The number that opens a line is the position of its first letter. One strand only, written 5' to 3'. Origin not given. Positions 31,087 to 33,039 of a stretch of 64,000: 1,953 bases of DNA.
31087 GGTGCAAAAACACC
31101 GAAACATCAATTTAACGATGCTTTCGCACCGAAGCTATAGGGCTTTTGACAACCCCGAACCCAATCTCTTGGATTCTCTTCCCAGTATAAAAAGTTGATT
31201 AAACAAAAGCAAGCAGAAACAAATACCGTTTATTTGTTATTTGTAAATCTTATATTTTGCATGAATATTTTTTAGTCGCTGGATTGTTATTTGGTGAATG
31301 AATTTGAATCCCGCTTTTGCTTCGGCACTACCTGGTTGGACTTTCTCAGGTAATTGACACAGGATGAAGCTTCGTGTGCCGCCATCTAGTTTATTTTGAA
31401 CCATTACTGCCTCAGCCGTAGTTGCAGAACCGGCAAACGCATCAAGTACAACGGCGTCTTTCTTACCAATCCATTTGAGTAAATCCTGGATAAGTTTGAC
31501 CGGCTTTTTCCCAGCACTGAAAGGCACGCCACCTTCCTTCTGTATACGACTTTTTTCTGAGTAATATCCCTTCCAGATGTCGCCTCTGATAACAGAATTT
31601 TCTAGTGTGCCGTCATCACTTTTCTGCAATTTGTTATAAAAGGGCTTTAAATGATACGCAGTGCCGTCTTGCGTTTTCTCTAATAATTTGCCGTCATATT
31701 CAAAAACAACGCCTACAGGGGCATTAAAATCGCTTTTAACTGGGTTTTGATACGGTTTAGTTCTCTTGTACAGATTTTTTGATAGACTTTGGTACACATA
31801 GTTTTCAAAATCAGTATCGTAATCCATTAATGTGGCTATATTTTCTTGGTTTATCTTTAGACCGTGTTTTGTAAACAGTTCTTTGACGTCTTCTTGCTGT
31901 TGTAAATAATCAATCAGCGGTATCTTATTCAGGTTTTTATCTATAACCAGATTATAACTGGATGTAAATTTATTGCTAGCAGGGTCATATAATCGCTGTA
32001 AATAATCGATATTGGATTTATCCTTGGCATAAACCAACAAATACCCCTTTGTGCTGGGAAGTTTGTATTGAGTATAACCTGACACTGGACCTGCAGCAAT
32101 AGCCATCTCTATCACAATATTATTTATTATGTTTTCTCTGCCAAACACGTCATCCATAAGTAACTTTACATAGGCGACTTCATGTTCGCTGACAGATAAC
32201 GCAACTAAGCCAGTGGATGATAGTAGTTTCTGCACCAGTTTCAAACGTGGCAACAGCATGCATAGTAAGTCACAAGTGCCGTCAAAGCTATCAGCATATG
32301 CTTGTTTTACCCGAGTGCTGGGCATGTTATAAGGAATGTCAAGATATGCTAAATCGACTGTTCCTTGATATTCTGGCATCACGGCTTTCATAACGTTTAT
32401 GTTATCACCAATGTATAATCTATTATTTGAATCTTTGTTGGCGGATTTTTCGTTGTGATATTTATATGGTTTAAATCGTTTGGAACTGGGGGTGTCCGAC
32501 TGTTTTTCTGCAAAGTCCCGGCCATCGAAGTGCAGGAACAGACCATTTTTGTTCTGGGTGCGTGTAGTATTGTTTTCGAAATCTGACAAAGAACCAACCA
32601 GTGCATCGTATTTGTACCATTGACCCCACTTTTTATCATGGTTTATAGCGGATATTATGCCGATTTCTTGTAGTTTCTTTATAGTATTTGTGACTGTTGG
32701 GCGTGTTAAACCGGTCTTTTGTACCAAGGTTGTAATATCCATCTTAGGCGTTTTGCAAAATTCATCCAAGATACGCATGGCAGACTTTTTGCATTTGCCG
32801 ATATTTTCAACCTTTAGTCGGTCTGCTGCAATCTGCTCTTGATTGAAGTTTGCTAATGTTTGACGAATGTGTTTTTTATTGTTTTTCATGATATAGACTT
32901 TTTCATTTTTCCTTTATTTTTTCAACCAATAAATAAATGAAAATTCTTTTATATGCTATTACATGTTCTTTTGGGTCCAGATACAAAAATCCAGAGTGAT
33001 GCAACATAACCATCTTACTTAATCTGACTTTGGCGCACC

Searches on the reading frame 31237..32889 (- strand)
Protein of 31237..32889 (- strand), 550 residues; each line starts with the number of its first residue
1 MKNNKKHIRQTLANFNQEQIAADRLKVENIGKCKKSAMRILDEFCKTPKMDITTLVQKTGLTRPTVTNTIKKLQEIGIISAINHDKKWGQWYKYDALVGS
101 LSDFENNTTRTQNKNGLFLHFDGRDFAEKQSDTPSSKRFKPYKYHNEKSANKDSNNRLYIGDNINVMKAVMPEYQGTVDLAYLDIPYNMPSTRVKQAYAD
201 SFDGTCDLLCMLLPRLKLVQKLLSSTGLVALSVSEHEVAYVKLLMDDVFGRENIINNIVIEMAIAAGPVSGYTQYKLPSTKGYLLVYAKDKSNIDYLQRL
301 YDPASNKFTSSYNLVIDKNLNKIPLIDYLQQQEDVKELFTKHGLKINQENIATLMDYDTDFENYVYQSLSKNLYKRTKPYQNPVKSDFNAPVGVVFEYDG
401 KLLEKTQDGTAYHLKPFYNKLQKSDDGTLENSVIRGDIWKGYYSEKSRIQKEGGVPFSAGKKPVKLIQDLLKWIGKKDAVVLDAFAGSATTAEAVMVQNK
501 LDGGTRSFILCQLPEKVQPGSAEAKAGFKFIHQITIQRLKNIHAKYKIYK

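Call 3: search_protein_families(library=pfam, proteins=[window:31237-32889:-], max_evalue=0.01)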
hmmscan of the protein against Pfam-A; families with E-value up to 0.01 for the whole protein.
window:31237-32889:- (550 aa): 7 families
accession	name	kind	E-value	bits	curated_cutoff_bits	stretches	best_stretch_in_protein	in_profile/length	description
PF01555.25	N6_N4_Mtase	-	9.2e-22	78.5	26.7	1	178-499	1-203/221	DNA methylase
PF13412.12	HTH_24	-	2.5e-05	24.2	21.9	1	38-79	6-47/48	Winged helix-turn-helix DNA-binding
PF12802.13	MarR_2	-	0.00053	20.5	27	1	37-79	7-50/61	MarR family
PF01047.28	MarR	-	0.0013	19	24.6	1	43-80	11-48/59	MarR family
PF09339.16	HTH_IclR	-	0.0018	18.5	22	1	37-79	5-48/52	IclR helix-turn-helix domain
PF08279.18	HTH_11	-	0.006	16.9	25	0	50-79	16-46/55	HTH domain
PF13545.12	HTH_Crp_2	-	0.0087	16.4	27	0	59-80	32-53/70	Crp-like helix-turn-helix domain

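Call 4: search_protein_families(library=padloc, proteins=[window:31237-32889:-], max_evalue=0.01)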
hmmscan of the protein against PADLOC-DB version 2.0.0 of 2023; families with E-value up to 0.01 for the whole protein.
window:31237-32889:- (550 aa): 34 families (the best 25 are shown)
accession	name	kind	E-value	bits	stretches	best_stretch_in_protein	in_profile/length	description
PDLC03634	MTase_III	-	2.1e-61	206.6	2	207-543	172-476/621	Type III methyltransferase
PDLC03641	MTase_III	-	2.9e-50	169.5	2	209-547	185-480/657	Type III methyltransferase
PDLC03635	MTase_III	-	1.6e-38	130.9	1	146-494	209-547/708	Type III methyltransferase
PDLC03644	MTase_III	-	9.8e-38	128.2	1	150-517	33-385/542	Type III methyltransferase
PDLC03636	MTase_III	-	9.6e-37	125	1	142-515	33-395/575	Type III methyltransferase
PDLC03637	MTase_III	-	2e-35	120.4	2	461-542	401-482/513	Type III methyltransferase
PDLC03640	MTase_III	-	3.1e-27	93.2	2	418-513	334-431/654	Type III methyltransferase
PDLC03642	MTase_III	-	2.1e-25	87.4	2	150-274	76-205/528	Type III methyltransferase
PDLC03643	MTase_III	-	1.9e-21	74.8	2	457-547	211-312/465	Type III methyltransferase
PDLC03300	MTase_II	-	2.4e-17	61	2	196-296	77-169/302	Type II methyltransferase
PDLC03354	MTase_II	-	4.7e-17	60.1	1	156-314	61-230/425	Type II methyltransferase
PDLC03278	MTase_II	-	1.5e-16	58.8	2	458-542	285-374/390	Type II methyltransferase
PDLC03638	MTase_III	-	1.8e-15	54.4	1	153-492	378-650/816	Type III methyltransferase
PDLC03639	MTase_III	-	6.7e-14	49.1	2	461-517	427-483/639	Type III methyltransferase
PDLC03646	MTase_III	-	1.7e-12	44.1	2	154-261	469-573/1057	Type III methyltransferase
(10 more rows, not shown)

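Call 5: search_protein_families(library=ncbifam, proteins=[window:31237-32889:-], max_evalue=0.01)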
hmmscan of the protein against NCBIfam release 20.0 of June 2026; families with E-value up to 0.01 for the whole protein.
window:31237-32889:- (550 aa): 6 families
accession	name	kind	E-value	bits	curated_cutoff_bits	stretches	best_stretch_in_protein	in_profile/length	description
NF008572.0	PRK11524.1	equivalog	1.3e-06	27.8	292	0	148-249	7-102/294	adenine-specific DNA-methyltransferase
NF050803.1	DnaMtaseCcrMCaul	equivalog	4.5e-06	25.8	830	1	434-494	162-222/350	adenine-specific DNA-methyltransferase CcrM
NF010253.0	PRK13699.1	subfamily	0.00074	19.3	244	1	459-496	145-182/226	DNA methyltransferase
NF046008.1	ICE_MAGa4850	equivalog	0.0017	18.4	55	1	48-86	61-97/233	MAGa4850 family ICE element protein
NF040939.2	trans_reg_lrs14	equivalog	0.0021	18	90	1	34-86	20-73/103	Lrs14 family HTH-type transcriptional regulator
NF053606.1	Sta1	subfamily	0.0035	17.4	80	0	35-94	20-81/100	Sta1 family transcriptional regulator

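Call 39: find_homologous_proteins(query=window:31237-32889:-, max_evalue=1e-10)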
Query window:31237-32889:- (550 aa): 162 proteins with E <= 1e-10 among 8000 candidates; the best 120 are listed.
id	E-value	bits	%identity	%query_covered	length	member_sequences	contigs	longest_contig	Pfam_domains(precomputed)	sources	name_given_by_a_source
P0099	0.0e+0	1147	93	99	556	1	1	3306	PF01555.25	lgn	-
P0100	0.0e+0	1139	93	99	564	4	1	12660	PF01555.25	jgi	-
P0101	0.0e+0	1132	92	99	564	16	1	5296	PF01555.25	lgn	-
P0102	0.0e+0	1124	89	100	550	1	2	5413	PF01555.25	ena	-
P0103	0.0e+0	1120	89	100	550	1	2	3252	PF01555.25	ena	-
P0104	0.0e+0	1099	88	100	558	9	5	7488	PF01555.25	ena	-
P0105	0.0e+0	1088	87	99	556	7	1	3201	PF01555.25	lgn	-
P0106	0.0e+0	1064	86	99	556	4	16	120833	PF01555.25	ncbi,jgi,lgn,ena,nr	ncbi:MAG: hypothetical protein E7007_03270 [Alphaproteobacteria bacterium]|nr:hypothetical protein [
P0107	2.0e-233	794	65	99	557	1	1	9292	PF01555.25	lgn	-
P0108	3.7e-230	783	62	99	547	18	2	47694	PF01555.25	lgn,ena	-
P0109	5.3e-204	697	60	97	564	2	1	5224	PF01555.25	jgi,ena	-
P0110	5.8e-204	697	58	99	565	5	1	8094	PF01555.25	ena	-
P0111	5.5e-199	680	57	99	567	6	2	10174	PF01555.25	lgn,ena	-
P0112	3.2e-196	671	57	99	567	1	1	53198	PF01555.25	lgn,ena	-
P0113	4.0e-195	667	56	97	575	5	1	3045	PF01555.25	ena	-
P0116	2.4e-187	642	54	99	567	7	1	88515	PF01555.25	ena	-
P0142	5.0e-166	571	49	98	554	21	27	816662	PF09339.17,PF01555.25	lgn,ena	-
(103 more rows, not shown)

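Call 42: find_encoding_contigs(protein=P0106, flank=10000, max_places=4)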
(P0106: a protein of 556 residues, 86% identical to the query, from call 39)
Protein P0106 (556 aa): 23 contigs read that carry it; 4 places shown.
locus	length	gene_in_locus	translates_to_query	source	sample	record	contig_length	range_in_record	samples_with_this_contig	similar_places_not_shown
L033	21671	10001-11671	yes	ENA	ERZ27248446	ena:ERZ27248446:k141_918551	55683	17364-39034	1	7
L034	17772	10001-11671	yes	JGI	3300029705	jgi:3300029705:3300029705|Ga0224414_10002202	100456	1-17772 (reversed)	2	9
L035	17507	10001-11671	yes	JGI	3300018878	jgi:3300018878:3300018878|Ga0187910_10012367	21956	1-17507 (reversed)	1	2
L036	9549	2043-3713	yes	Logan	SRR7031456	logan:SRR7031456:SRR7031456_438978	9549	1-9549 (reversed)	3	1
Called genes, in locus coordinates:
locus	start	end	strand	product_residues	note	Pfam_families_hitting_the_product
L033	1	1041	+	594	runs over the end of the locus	PF02190:LON_substr_bdg, PF07724:AAA_2 (faint), PF00004:AAA, PF07728:AAA_5, PF22667:Lon_lid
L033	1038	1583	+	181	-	PF00814:TsaD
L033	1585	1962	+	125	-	-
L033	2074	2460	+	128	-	PF00583:Acetyltransf_1, PF13673:Acetyltransf_10, PF13508:Acetyltransf_7, PF08445:FR47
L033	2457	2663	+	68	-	-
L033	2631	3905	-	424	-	PF05970:PIF1, PF13191:AAA_16 (faint), PF13245:AAA_19, PF13604:AAA_30, PF13401:AAA_22 (faint), PF02689:Herpes_Helicase (weak), PF13538:UvrD_C_2 (weak)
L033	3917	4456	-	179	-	PF04011:LemA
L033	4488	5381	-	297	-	PF01745:IPT (weak), PF01715:IPPT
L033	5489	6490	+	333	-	PF00044:Gp_dh_N, PF02800:Gp_dh_C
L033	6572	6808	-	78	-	-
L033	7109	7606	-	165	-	PF00959:Phage_lysozyme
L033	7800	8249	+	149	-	-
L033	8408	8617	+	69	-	-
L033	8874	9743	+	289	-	-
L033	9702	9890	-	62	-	PF12728:HTH_17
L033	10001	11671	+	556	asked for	PF01555:N6_N4_Mtase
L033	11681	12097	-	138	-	-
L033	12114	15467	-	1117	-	PF04851:ResIII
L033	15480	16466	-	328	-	PF07669:Eco57I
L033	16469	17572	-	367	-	-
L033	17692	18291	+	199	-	PF00239:Resolvase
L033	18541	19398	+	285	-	-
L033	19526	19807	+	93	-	PF05015:HigB-like_toxin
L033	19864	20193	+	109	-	-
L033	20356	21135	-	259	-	-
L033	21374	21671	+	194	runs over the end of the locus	PF00589:Phage_integrase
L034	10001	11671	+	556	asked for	PF01555:N6_N4_Mtase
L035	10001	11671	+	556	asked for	PF01555:N6_N4_Mtase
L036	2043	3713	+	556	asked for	PF01555:N6_N4_Mtase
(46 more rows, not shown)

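Call 70: find_encoding_contigs(protein=P0142, flank=10000, max_places=3)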
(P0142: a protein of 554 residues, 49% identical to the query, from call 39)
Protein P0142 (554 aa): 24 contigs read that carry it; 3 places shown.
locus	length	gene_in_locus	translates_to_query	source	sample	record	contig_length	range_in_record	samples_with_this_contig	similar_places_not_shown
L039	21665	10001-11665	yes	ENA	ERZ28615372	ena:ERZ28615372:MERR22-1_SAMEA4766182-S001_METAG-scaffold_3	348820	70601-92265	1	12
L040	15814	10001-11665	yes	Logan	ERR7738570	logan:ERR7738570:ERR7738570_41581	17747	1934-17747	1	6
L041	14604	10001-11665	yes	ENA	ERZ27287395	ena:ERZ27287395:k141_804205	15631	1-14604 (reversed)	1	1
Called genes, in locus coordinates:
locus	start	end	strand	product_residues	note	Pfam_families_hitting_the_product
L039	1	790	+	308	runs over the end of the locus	PF23343:REP_ORF2-G2P (weak)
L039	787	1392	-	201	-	PF13707:RloB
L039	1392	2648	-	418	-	PF13175:AAA_15 (faint), PF02463:SMC_N (faint), PF13304:AAA_21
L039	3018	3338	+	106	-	-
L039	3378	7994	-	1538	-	PF25024:EGF_TEN (weak), PF27417:BigA_3rd (weak)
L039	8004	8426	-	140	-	-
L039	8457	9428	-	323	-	-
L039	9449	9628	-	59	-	-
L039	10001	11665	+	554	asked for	PF09339:HTH_IclR (weak), PF01555:N6_N4_Mtase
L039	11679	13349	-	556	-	-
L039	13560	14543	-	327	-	-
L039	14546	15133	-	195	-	-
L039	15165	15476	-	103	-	-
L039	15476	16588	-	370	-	PF01702:TGT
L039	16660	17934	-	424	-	PF00675:Peptidase_M16, PF05193:Peptidase_M16_C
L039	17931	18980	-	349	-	PF02547:Queuosine_synth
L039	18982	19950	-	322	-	PF03193:RsgA_GTPase (weak), PF00350:Dynamin_N (weak), PF01926:MMR_HSR1, PF02421:FeoB_N, PF04548:AIG1 (weak), PF10662:PduV-EutP, PF00009:GTP_EFTU, PF07650:KH_2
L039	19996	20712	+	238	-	PF22769:DCD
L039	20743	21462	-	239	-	PF09976:TPR_21 (faint), PF13512:TPR_18, PF13525:YfiO, PF13174:TPR_6 (faint), PF13428:TPR_14 (faint), PF13432:TPR_16 (faint)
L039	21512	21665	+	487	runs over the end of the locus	PF03023:MurJ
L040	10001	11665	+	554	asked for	PF09339:HTH_IclR (weak), PF01555:N6_N4_Mtase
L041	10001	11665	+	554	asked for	PF09339:HTH_IclR (weak), PF01555:N6_N4_Mtase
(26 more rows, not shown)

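Call 71: find_encoding_contigs(protein=P0116, flank=10000, max_places=2)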
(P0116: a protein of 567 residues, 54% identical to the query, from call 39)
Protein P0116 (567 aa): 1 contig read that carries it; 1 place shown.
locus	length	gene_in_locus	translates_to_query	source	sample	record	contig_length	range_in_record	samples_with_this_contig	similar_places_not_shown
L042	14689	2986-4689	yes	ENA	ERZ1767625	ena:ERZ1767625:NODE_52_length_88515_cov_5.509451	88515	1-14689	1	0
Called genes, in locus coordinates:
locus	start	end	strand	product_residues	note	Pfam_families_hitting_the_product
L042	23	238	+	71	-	-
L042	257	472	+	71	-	-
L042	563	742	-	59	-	PF12728:HTH_17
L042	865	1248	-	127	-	-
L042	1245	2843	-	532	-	-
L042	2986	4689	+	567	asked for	PF01555:N6_N4_Mtase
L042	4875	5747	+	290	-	-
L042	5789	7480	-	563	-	PF03235:GmrSD_N, PF07510:GmrSD_C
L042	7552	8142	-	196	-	PF00239:Resolvase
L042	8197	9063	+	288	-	PF12950:TaqI_C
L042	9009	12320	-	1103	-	PF02384:N6_Mtase, PF20473:MmeI_Mtase (faint), PF07669:Eco57I, PF12950:TaqI_C (weak)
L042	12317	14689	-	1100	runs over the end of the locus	PF13091:PLDc_2 (weak), PF04851:ResIII (faint), PF00176:SNF2-rel_dom, PF00271:Helicase_C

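Call 82: search_solved_structures(query=window:31237-32889:-, max_evalue=0.001)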
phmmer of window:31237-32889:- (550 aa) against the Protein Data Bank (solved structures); distinct sequences matched with E-value up to 0.001: 3.
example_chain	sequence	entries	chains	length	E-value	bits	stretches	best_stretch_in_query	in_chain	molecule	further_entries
6k0w_B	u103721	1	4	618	8.7e-25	90.4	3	208-295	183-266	Adenine specific DNA methyltransferase (Mod)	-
4zcf_A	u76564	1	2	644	2.1e-24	89.2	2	208-542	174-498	Restriction endonuclease EcoP15I, modification subunit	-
7dsu_A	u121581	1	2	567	6.3e-17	64.4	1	95-511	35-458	Mbo45V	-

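Call 83: search_protein_families(library=phrogs, proteins=[window:31237-32889:-], max_evalue=0.001)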
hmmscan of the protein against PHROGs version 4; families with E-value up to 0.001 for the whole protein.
window:31237-32889:- (550 aa): 9 families
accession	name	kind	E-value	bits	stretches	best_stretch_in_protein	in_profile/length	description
phrog_67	-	other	1.2e-18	68.6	1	111-515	76-333/743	DNA methyltransferase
phrog_26713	-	other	1.8e-08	35.2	1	155-204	5-52/74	methyltransferase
phrog_498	-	other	8.4e-06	25.6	1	461-492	362-393/633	DNA methyltransferase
phrog_678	-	DNA, RNA and nucleotide metabolism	0.00025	21.7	1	52-155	88-170/346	replication initiation O-like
phrog_5978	-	unknown function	0.00026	21.2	1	18-96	279-358/364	-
phrog_428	-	DNA, RNA and nucleotide metabolism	0.00049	20.3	0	54-156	132-218/455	replication initiation protein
phrog_270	-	DNA, RNA and nucleotide metabolism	0.00066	20.1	0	54-156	72-163/383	replication initiation protein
phrog_27806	-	other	0.00066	19.1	0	108-198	179-268/798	DNA methyltransferase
phrog_1032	-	DNA, RNA and nucleotide metabolism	0.00077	20.5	0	52-114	40-88/281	replication initiation protein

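Call 90: search_protein_families(library=pfam, proteins=[L039:8004-8426:-, L039:9449-9628:-, L033:16469-17572:-, L033:11681-12097:-], max_evalue=0.001)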
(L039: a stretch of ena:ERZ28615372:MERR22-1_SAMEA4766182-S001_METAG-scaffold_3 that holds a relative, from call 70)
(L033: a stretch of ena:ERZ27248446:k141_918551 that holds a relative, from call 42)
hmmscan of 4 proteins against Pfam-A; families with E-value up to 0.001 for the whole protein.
L039:8004-8426:- (140 aa): 0 families

L039:9449-9628:- (59 aa): 0 families

L033:16469-17572:- (367 aa): 0 families

L033:11681-12097:- (138 aa): 0 families
